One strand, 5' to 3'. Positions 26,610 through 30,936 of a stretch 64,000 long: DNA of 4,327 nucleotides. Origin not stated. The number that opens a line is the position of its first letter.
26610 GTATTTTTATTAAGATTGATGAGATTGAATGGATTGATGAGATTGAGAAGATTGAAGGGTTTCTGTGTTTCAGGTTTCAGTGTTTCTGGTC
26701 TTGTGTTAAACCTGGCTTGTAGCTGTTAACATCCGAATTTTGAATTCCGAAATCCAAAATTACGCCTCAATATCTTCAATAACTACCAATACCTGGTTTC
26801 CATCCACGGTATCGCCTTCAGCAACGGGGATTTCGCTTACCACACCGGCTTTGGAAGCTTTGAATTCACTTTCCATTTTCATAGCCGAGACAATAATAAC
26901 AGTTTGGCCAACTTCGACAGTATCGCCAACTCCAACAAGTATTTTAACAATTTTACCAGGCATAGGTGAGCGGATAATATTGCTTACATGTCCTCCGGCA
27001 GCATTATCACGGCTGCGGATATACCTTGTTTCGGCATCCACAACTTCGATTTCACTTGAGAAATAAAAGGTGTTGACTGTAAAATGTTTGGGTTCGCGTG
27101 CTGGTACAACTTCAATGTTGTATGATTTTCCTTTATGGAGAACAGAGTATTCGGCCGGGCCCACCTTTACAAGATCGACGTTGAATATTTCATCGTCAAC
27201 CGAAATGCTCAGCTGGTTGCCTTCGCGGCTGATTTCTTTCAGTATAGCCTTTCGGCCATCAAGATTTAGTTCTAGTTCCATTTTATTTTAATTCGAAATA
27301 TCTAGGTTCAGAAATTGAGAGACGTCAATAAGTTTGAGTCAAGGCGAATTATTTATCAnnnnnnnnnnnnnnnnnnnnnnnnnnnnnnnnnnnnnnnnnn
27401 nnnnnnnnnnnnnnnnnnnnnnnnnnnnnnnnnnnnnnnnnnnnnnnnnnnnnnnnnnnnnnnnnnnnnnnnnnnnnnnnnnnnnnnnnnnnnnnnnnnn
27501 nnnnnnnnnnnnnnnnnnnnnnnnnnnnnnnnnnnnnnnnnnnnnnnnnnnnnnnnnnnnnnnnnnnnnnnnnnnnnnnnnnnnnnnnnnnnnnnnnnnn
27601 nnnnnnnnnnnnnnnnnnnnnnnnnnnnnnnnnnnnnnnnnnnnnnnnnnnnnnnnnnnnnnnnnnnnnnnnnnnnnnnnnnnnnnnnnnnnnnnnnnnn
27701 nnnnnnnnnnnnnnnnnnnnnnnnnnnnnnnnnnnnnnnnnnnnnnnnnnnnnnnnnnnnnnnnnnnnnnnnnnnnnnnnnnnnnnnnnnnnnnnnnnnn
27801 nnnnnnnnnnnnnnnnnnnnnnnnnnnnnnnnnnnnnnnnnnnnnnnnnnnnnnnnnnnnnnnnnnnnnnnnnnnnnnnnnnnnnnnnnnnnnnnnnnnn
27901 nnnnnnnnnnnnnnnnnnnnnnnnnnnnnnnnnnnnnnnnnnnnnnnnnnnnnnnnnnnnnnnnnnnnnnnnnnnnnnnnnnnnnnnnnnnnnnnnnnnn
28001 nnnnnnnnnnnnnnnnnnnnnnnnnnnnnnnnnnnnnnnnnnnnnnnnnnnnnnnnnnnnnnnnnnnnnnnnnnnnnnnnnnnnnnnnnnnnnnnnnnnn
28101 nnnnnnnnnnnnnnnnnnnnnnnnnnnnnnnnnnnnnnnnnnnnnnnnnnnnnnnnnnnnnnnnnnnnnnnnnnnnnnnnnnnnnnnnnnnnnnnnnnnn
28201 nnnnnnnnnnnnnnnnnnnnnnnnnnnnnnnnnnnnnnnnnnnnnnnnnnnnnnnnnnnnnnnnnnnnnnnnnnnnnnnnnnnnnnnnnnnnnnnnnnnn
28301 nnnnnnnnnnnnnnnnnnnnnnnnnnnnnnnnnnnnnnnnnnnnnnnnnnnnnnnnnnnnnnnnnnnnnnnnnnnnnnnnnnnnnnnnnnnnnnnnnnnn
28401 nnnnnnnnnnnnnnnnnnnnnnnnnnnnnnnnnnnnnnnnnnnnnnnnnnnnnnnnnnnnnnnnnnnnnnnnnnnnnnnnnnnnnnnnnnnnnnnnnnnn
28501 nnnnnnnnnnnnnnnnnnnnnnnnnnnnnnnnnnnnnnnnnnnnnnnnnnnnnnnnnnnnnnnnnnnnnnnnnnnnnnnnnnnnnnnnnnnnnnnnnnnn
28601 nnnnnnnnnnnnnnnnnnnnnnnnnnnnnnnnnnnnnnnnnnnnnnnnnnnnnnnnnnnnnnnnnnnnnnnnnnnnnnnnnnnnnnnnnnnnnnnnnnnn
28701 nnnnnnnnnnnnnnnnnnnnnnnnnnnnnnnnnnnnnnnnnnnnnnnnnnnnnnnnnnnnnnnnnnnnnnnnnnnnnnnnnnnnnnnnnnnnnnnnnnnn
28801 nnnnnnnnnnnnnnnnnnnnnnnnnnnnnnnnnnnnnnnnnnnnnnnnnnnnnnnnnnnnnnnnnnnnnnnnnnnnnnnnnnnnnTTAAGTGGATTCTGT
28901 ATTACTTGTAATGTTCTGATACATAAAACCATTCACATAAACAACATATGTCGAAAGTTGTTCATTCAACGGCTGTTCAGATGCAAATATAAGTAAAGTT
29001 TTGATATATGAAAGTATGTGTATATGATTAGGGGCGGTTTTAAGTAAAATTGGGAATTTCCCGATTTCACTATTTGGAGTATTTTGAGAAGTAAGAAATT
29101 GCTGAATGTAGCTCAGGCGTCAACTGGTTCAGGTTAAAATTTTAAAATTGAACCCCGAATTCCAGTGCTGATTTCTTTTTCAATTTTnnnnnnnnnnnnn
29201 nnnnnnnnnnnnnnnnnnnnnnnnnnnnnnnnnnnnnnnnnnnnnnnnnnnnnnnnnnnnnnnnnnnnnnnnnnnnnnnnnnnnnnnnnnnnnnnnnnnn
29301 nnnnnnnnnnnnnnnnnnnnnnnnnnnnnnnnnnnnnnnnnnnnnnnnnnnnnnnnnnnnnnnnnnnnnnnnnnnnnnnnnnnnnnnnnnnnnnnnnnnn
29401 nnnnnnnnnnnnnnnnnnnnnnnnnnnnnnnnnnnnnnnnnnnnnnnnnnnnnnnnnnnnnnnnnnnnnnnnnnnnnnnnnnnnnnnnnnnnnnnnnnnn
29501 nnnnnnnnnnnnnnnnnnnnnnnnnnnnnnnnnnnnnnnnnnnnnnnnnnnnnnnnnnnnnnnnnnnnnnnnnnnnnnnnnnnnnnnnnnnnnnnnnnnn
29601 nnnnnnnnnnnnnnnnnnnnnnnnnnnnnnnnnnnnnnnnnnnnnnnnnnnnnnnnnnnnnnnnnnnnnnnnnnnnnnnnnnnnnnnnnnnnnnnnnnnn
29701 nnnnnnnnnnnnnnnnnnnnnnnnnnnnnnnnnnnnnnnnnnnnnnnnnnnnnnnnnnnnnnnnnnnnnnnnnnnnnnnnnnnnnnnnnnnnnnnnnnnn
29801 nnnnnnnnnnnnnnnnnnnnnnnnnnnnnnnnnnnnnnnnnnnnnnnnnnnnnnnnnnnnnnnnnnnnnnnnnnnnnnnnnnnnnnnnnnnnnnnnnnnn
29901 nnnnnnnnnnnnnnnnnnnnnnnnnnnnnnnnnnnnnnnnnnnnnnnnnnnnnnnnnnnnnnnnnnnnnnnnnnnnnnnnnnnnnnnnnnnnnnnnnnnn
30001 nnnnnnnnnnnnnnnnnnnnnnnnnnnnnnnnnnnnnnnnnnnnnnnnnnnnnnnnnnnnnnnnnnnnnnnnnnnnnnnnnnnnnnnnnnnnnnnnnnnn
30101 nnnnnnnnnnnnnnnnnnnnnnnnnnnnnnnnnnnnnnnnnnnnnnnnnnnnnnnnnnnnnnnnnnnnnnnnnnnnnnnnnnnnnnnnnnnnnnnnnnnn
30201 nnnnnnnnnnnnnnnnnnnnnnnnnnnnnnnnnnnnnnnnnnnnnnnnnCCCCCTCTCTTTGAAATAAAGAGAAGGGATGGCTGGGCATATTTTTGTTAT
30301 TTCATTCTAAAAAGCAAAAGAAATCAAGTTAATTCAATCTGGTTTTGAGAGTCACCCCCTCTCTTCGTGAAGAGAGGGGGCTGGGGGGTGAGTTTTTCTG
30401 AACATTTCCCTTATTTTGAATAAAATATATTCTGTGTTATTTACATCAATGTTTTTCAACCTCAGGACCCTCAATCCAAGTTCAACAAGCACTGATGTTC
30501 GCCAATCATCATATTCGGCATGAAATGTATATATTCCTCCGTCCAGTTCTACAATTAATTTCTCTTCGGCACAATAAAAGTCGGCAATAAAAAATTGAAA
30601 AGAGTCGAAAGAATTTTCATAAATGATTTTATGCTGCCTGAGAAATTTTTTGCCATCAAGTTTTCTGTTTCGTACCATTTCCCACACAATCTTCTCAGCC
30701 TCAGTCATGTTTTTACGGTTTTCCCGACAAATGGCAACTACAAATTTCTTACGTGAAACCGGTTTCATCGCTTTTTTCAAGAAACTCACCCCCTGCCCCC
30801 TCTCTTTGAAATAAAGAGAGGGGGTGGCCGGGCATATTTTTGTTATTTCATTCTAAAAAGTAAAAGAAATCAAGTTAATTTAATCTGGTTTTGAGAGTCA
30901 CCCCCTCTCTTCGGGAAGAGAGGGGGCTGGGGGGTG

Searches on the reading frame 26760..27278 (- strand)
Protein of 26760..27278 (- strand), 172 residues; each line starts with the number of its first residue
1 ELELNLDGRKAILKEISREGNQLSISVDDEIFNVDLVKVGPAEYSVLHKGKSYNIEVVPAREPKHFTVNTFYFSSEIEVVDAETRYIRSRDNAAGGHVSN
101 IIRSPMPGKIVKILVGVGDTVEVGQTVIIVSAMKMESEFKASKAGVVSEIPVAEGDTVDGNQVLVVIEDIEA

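Call 59: search_protein_families(library=pfam, proteins=[window:26760-27278:-], max_evalue=0.001)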
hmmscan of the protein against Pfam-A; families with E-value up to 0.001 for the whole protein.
window:26760-27278:- (172 aa): 4 families
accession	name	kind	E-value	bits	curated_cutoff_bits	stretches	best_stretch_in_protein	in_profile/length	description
PF00364.28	Biotin_lipoyl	-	4.9e-19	68.4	22.1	1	102-167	3-73/73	Biotin-requiring enzyme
PF13533.13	Biotin_lipoyl_2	-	1.1e-05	25.6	29.8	0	102-125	3-26/32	Biotin-lipoyl like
PF16576.10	HlyD_D23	-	0.00016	21.5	30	0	135-171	107-143/214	Barrel-sandwich domain of CusB or HlyD membrane-fusion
PF13437.12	HlyD_3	-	0.00027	22.1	22.2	0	139-170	2-33/106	HlyD family secretion protein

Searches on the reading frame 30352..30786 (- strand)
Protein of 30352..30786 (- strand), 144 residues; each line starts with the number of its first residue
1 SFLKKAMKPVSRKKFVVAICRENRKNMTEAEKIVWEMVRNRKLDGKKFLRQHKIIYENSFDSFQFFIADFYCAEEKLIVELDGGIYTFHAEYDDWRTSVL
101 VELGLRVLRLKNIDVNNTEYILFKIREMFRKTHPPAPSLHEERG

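Call 59: search_protein_families(library=pfam, proteins=[window:30352-30786:-], max_evalue=0.001)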
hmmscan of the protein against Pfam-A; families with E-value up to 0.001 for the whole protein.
window:30352-30786:- (144 aa): 1 family
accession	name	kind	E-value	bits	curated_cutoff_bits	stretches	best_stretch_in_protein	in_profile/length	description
PF04480.18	DUF559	-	2.8e-23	82.3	20.6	1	19-127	6-106/109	Protein of unknown function (DUF559)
